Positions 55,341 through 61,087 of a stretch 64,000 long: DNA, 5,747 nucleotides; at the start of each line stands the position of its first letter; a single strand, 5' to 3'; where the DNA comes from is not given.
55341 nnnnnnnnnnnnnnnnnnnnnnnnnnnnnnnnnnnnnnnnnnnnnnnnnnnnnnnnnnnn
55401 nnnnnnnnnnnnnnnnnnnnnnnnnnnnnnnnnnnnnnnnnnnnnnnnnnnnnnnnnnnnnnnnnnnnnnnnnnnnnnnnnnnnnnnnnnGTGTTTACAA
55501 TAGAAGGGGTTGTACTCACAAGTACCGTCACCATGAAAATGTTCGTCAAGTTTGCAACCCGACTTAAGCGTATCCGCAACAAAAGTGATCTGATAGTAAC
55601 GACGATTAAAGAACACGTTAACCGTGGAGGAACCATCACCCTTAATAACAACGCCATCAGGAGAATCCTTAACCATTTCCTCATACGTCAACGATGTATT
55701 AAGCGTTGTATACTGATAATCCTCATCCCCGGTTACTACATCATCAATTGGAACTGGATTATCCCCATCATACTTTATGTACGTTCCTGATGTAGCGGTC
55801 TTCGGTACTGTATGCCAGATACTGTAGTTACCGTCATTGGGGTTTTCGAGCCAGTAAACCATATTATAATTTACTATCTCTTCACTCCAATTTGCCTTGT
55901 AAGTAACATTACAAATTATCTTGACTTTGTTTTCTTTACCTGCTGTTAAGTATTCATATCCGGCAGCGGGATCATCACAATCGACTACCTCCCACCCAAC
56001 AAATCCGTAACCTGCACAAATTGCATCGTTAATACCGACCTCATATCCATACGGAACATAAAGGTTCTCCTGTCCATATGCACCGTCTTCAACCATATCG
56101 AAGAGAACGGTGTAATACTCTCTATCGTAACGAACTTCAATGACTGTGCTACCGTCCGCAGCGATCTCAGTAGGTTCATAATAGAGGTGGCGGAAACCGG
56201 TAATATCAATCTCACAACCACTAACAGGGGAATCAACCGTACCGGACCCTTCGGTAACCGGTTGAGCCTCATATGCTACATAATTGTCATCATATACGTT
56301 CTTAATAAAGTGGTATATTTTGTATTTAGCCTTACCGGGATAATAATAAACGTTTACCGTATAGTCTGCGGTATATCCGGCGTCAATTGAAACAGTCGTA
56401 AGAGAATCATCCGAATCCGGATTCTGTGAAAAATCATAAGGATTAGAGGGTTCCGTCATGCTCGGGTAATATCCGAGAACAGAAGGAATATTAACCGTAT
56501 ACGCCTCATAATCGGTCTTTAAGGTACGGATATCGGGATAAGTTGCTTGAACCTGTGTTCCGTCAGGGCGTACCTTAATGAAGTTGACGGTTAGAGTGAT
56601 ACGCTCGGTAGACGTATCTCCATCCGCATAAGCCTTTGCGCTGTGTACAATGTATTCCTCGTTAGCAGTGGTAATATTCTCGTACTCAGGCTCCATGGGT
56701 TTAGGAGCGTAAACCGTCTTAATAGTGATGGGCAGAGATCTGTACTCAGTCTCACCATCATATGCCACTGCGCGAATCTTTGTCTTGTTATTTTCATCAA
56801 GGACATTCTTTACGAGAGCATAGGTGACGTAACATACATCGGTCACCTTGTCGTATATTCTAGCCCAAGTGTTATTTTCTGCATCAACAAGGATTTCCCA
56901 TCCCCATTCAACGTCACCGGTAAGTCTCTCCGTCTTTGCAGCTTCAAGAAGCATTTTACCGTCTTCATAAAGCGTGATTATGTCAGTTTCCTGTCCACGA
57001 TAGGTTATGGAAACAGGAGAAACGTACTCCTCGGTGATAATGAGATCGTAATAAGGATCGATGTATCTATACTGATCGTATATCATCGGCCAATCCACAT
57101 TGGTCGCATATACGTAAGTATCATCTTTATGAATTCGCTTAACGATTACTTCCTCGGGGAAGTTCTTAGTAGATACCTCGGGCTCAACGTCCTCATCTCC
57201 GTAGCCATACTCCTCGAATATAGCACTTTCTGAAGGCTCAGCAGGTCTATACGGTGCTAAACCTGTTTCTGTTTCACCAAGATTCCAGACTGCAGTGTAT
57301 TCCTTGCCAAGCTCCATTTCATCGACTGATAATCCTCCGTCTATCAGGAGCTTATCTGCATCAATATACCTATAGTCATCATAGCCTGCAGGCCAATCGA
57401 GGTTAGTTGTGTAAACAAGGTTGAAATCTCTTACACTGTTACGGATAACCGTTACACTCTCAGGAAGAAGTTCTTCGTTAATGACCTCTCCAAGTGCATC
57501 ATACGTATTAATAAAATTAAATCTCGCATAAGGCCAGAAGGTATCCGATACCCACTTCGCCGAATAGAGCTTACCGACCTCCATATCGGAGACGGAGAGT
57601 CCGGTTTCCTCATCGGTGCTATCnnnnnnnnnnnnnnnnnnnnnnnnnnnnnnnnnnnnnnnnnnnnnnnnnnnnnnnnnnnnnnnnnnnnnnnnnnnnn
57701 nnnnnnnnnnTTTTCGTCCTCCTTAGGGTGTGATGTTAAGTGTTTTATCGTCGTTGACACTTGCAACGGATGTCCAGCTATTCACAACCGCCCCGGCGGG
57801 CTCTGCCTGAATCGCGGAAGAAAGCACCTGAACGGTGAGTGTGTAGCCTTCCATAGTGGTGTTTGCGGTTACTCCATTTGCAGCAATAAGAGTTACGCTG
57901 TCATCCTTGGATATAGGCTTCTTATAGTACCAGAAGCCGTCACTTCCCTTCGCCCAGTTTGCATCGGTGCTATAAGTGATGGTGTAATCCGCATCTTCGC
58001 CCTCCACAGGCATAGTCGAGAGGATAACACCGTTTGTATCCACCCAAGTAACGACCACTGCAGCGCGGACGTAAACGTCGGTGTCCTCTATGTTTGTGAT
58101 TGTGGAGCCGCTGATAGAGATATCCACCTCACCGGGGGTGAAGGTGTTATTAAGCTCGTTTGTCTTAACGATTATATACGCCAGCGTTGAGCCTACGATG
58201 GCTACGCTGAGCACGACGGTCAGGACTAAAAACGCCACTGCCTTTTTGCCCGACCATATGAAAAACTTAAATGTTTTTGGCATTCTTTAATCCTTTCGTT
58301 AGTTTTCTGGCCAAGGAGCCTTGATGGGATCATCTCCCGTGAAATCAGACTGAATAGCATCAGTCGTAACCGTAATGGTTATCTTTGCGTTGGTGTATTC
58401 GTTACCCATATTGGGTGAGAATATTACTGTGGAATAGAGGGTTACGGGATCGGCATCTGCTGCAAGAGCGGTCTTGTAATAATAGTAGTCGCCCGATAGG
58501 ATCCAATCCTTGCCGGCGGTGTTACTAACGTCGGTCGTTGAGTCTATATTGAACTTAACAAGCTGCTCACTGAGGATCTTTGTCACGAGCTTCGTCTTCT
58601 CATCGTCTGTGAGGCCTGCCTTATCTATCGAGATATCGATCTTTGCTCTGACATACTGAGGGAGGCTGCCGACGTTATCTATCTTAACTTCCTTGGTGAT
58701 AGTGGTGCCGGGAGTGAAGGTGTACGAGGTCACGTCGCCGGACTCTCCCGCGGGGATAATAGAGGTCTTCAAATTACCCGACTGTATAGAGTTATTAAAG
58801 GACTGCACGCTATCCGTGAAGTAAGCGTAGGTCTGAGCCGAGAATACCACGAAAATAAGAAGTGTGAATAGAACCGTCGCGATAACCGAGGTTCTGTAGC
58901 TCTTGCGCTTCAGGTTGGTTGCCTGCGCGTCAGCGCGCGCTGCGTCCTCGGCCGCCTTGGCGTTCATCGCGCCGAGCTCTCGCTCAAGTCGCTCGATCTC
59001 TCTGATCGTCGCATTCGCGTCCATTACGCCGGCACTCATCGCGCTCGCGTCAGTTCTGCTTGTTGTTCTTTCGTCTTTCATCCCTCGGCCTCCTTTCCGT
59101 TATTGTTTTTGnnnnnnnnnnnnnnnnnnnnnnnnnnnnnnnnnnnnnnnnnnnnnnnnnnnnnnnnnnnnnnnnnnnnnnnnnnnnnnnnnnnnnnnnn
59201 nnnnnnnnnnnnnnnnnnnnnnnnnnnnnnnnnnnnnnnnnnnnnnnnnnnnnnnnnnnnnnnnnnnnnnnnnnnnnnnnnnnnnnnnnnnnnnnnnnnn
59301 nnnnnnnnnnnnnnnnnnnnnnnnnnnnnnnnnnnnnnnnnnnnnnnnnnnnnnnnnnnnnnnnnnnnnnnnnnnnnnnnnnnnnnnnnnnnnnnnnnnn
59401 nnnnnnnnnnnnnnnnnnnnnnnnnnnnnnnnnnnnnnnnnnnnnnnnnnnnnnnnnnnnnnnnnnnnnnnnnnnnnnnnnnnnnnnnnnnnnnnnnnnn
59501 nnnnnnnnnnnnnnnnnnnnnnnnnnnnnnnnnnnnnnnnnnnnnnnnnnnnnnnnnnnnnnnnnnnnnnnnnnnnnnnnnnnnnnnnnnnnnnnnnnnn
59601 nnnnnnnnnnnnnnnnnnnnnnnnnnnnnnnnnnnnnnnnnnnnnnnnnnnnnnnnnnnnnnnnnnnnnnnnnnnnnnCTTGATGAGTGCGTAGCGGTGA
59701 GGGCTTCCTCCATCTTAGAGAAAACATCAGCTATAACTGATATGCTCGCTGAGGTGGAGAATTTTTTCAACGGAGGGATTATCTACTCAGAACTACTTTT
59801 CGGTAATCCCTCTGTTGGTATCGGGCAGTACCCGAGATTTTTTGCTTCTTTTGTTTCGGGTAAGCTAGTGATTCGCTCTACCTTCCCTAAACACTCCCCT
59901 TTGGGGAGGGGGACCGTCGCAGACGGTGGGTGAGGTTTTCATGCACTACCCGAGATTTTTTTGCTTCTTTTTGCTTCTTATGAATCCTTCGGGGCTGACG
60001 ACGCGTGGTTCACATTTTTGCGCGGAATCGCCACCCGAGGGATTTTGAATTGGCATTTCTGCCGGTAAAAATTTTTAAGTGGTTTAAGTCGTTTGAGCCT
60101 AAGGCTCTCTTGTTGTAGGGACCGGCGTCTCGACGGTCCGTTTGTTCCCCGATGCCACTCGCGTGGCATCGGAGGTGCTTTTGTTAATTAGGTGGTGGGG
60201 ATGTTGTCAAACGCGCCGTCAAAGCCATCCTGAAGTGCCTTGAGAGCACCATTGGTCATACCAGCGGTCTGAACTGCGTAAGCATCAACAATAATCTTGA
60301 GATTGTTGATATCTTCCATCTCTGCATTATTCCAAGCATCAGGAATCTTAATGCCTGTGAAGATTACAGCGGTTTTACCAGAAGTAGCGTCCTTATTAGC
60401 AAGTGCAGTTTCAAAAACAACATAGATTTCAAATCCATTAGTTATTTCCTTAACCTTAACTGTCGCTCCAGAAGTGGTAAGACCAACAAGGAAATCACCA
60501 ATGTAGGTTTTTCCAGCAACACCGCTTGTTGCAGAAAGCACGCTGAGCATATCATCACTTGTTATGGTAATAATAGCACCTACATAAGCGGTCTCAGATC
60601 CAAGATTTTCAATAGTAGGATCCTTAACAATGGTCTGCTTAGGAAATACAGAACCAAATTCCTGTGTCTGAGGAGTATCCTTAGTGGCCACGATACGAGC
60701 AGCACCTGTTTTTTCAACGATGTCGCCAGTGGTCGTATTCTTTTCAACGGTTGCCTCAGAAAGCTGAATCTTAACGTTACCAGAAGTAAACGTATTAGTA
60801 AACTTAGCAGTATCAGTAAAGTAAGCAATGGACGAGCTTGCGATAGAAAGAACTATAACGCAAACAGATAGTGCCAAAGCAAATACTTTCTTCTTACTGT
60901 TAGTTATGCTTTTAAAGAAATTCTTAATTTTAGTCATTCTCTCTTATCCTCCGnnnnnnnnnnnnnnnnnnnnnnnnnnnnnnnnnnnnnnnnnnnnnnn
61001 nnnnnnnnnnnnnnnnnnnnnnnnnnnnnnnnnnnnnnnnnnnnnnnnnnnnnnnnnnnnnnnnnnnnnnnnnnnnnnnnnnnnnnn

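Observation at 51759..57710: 1983-aa secreted multi-domain protein with no recognisable anchor, encoded as the last gene of the TasA-like cluster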

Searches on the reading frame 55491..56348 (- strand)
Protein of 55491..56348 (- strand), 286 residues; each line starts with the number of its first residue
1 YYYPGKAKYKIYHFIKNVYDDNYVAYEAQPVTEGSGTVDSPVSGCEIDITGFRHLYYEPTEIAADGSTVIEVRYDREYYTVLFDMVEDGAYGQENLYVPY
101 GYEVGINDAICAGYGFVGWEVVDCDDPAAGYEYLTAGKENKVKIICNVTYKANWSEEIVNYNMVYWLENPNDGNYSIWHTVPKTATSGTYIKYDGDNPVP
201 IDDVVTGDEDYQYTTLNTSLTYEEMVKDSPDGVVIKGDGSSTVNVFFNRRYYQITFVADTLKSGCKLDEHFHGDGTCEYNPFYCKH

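Call 28: search_protein_families(library=pfam, max_evalue=1, proteins=[window:55491-56348:-])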
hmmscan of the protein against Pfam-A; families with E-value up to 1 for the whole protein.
seq(286 aa): 0 families

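Call 103: search_solved_structures(query=A6, max_evalue=1, show_alignments=1)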
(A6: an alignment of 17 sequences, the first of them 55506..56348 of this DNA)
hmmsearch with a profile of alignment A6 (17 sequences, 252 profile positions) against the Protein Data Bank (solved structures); distinct sequences matched with E-value up to 1: 5.
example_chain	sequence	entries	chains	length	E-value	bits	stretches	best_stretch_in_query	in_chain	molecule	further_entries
2y5p_A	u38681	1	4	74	0.02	17.7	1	77-139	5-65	INTERNALIN B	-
2y5q_A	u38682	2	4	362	0.28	14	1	76-126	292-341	INTERNALIN B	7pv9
9qr4_A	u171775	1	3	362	0.35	13.6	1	76-126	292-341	Internalin B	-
9qr5_A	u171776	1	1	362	0.44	13.3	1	76-126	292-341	Internalin B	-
7nms_A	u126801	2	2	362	0.46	13.3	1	76-126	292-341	Internalin B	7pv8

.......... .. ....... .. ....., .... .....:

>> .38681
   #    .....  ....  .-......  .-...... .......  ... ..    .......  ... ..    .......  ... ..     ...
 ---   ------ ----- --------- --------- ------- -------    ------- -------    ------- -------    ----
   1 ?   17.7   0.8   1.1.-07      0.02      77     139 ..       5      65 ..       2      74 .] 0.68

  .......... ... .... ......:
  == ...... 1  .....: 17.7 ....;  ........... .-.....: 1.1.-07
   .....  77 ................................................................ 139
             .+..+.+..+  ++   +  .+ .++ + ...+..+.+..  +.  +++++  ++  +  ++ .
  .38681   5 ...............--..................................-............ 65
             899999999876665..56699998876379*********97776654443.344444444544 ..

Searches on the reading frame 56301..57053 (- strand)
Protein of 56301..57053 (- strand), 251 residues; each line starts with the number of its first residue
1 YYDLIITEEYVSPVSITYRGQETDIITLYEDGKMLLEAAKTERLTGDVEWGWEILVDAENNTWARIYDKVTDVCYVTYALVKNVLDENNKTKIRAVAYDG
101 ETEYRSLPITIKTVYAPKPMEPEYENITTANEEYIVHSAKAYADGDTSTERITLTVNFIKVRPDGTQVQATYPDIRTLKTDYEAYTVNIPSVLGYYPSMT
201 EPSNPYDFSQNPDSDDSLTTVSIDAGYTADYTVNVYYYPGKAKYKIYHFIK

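Call 28: search_protein_families(library=pfam, max_evalue=1, proteins=[window:56301-57053:-])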
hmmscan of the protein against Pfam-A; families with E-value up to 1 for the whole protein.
seq(251 aa): 1 family
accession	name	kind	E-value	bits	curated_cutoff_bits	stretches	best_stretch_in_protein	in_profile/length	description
PF21617.2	CV_2116-like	-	0.16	12.7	27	0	162-187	35-60/82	Uncharacterized protein CV_2116-like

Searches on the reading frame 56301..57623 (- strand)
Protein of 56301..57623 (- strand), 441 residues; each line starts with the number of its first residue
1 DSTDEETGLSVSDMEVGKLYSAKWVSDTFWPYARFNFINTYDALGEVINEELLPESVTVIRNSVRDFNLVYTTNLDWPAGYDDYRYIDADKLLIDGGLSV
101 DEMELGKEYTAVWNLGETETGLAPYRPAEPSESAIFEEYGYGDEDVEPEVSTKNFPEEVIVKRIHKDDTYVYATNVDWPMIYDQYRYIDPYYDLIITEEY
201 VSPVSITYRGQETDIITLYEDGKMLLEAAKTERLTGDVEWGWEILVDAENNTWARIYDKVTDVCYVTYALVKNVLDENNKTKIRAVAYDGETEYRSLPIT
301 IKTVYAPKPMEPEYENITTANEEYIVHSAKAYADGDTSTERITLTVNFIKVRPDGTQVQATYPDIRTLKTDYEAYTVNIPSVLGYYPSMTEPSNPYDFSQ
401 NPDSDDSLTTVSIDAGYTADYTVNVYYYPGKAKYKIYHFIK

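Call 85: predict_structure(alignment_id=A3)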
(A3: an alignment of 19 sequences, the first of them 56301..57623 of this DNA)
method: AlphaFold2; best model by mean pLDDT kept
length: 441 residues; sequences in the alignment: 19
mean_pLDDT: 82.2   pTM: 0.58
mean pLDDT of the five models: 82.2, 81.7, 78.2, 75.4, 75.0
residues with pLDDT >= 90: 187; 70-90: 191; 50-70: 28; < 50: 35
segments of 3 or more residues with pLDDT < 50: 1-5, 310-338
pLDDT, mean of each block of 10 residues (from residue 1): 56 92 96 92 91 93 87 85 93 93 93 86 91 85 85 94 90 91 92 93 86 84 85 85 88 85 89 84 91 89 66 33 30 38 87 80 81 86 87 69 82 86 88 63 53
secondary structure, 60 per line:
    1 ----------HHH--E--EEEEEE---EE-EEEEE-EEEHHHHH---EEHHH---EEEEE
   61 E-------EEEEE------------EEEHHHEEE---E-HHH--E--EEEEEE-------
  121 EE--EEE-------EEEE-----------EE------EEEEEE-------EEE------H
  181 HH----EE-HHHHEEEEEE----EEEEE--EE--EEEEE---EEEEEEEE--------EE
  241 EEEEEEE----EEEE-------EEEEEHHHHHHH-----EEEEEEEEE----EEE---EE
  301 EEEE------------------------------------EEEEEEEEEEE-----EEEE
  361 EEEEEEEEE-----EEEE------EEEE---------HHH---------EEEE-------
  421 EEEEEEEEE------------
elements in order: E19-24 E31-35 E37-39 H40-44 E56-61 E69-73 E86-88 E92-94 E108-113 E125-127 E135-138 E158-163 E171-173 H190-193 E194-199 E204-208 E215-219 E223-230 E239-247 E252-255 E263-267 H268-274 E280-288 E293-295 E299-304 E341-351 E357-369 E375-378 E385-388 E410-413 E421-429

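Call 89: fold_search(model_id=the predicted structure, library=pdb)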
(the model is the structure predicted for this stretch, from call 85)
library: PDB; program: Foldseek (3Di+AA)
matches with E <= 10: 1972; with E <= 0.001: 5
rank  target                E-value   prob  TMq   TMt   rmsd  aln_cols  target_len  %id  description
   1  8pn5_C                1.4e-04  0.84  0.15  0.19  21.4       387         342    9  Crystal structure of the HC7-Glu200Ala mutant complexed to a triglycopeptide (released 2024-03-06)
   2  8pn5_G                1.6e-04  0.82  0.15  0.19  21.6       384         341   10  Crystal structure of the HC7-Glu200Ala mutant complexed to a triglycopeptide (released 2024-03-06)
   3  7y6e_A                4.8e-04  0.98  0.16  0.33  18.3       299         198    8  Crystal structure of sDscam FNIII23 domains, isoform Beta2v6 (released 2023-05-24)
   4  5occ_A                5.6e-04  1.00  0.16  0.38  11.9       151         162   10  Crystal structure of CD32b (Fc Gamma Receptor IIb) in complex with Human IgG1 Fab fragment (6G08) (released 2018-07-25)
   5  1rhf_A                9.8e-04  0.97  0.15  0.32  18.9       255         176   11  Crystal Structure of human Tyro3-D1D2 (released 2004-03-23)
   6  4yfd_A                1.3e-03  0.47  0.14  0.13  20.8       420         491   10  Crystal structure PTP delta Ig1-Fn2 in complex with IL-1RAcP (released 2015-05-06)
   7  4y61_A                2.0e-03  0.21  0.13  0.14  30.8       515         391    9  Crystal structure of the complex between Slitrk2 LRR1 and PTP delta Ig1-Fn1 (released 2015-06-03)
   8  8r4o_D                2.2e-03  0.87  0.17  0.29  19.6       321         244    8  Salt inducible kinase 3 in complex with inhibitor (released 2024-03-27)
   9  3bfo_A                2.8e-03  1.00  0.14  0.64   5.6       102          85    9  Crystal structure of Ig-like C2-type 2 domain of the human Mucosa-associated lymphoid tissue lymphoma translocation pr (released 2007-12-11)
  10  1nug_B                2.8e-03  0.72  0.19  0.14  15.9       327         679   12  Role of Calcium Ions in the Activation and Activity of the Transglutaminase 3 Enzyme (2 calciums, 1 Mg, inactive form) (released 2003-04-22)
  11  6fg9_A                2.9e-03  0.75  0.16  0.08  25.4       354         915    8  Mouse SORCS2 ectodomain (sortilin related VPS10 domain containing receptor 2) (released 2018-08-01)
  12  9lbz_q                3.1e-03  1.00  0.16  0.33   9.0       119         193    9  unique-vertex of mature phage N4 (released 2025-04-16)
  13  4ra0_C                3.1e-03  0.91  0.15  0.32  20.7       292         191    8  An engineered Axl 'decoy receptor' effectively silences the Gas6-Axl signaling axis (released 2014-09-24)
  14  2yd7_B                3.1e-03  0.75  0.15  0.29  17.5       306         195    8  Crystal structure of the N-terminal Ig1-2 module of Human Receptor Protein Tyrosine Phosphatase Delta (released 2011-04-13)
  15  5y32_A                3.5e-03  0.57  0.14  0.25  17.9       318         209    8  Crystal structure of PTP delta Ig1-Ig2 in complex with IL1RAPL1 (released 2017-08-16)
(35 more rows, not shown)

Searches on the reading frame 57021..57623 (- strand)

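Call 28: search_protein_families(library=pfam, max_evalue=1, proteins=[window:57021-57623:-])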
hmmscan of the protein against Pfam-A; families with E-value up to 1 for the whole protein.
seq(201 aa): 2 families
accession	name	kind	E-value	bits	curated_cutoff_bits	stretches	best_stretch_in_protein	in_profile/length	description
PF17890.6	WW_like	-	0.14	12.6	37.8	0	11-22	29-41/53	Peptidoglycan hydrolase LytB WW-like domain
PF14627.12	DUF4453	-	0.25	11.9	26.1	1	7-67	48-107/109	Domain of unknown function (DUF4453)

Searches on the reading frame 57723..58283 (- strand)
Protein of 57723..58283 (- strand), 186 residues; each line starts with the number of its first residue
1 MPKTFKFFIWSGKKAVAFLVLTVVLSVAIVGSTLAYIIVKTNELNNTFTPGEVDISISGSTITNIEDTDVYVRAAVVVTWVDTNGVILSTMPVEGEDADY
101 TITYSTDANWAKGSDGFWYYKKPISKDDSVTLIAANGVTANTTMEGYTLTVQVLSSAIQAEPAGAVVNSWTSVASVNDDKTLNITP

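Call 5: search_protein_families(library=pfam, proteins=[window:57723-58283:-], max_evalue=0.1)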
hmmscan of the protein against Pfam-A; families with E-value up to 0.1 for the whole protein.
window:57723-58283:- (186 aa): 2 families
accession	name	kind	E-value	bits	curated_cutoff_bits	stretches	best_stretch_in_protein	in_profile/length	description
PF12389.13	Peptidase_M73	-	0.00012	22.5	22.5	1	13-67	3-57/196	Camelysin metallo-endopeptidase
PF18877.6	SSSPR-51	-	0.025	14.8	27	1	76-102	1-26/48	SSSPR-51 domain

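Call 6: search_protein_families(library=ncbifam, proteins=[window:57723-58283:-], max_evalue=0.1)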
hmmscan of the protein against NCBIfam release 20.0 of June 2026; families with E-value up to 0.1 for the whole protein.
window:57723-58283:- (186 aa): 0 families

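Call 81: list_cluster_members(proteins=[P0001, window:57726-58283:-])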
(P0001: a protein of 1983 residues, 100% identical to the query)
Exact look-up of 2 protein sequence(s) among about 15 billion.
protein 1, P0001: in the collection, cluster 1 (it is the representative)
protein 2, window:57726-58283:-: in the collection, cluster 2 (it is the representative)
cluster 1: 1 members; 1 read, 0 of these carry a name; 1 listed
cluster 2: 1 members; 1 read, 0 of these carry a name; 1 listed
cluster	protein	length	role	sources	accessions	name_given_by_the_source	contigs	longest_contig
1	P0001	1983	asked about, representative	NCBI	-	-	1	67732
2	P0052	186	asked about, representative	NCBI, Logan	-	-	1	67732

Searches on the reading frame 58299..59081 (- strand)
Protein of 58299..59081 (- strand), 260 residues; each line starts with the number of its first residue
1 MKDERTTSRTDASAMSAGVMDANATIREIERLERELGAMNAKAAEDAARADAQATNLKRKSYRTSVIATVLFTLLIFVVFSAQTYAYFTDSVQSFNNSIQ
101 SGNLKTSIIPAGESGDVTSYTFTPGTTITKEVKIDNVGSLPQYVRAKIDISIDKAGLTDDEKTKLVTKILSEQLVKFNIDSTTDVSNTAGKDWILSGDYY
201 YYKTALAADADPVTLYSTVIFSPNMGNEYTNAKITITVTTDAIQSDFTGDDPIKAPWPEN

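Call 5: search_protein_families(library=pfam, proteins=[window:58299-59081:-], max_evalue=0.1)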
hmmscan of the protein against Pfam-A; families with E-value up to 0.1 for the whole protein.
window:58299-59081:- (260 aa): 5 families
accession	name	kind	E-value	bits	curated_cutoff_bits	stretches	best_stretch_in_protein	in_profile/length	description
PF12389.13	Peptidase_M73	-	1.1e-05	25.8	22.5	1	70-169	10-105/196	Camelysin metallo-endopeptidase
PF07352.17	Phage_Mu_Gam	-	0.007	16.7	28.3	1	21-160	3-127/149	Bacteriophage Mu Gam like protein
PF13800.11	Sigma_reg_N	-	0.011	16.4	26.3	1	55-91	5-41/91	Sigma factor regulator N-terminal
PF06624.17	RAMP4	-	0.017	15.5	24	1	38-80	8-49/60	Ribosome associated membrane protein RAMP4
PF13786.12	DUF4179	-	0.034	15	30.1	1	58-102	3-50/94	Domain of unknown function (DUF4179)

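Call 6: search_protein_families(library=ncbifam, proteins=[window:58299-59081:-], max_evalue=0.1)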
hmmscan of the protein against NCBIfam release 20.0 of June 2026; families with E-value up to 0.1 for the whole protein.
window:58299-59081:- (260 aa): 4 families
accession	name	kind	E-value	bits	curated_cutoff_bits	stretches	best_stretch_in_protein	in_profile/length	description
TIGR04090.1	exp_by_SipW_IV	subfamily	1.3e-08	34.8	60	1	69-228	7-173/241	BsaA family SipW-dependent biofilm matrix protein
TIGR04088.1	cognate_SipW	domain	1.2e-05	25.3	19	1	72-104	3-34/34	SipW-dependent-type signal peptide-containing protein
NF046066.1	BioflmMtrxTasA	equivalog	0.0046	16.4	450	1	70-179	11-114/264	biofilm matrix protein TasA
NF033486.1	harvest_ssl1498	equivalog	0.084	12.8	45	0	50-81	20-51/53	photosystem II assembly protein Psb34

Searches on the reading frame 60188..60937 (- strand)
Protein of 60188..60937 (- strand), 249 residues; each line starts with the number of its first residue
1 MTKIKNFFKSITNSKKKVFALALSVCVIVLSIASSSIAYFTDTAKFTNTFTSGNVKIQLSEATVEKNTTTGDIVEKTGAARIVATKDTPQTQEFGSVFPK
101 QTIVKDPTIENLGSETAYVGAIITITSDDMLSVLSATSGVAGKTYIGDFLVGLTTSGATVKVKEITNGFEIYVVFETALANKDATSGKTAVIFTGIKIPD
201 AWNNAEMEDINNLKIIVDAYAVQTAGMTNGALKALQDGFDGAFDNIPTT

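Call 5: search_protein_families(library=pfam, proteins=[window:60188-60937:-], max_evalue=0.1)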
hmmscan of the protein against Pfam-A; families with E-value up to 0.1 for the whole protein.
window:60188-60937:- (249 aa): 1 family
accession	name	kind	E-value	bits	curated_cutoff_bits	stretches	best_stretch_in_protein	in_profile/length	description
PF12389.13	Peptidase_M73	-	0.002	18.4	22.5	1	15-76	3-66/196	Camelysin metallo-endopeptidase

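Call 6: search_protein_families(library=ncbifam, proteins=[window:60188-60937:-], max_evalue=0.1)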
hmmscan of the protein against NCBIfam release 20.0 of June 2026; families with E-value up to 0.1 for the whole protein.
window:60188-60937:- (249 aa): 1 family
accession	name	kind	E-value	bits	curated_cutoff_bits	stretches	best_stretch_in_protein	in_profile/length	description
TIGR04088.1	cognate_SipW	domain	2.2e-08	34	19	1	22-55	1-34/34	SipW-dependent-type signal peptide-containing protein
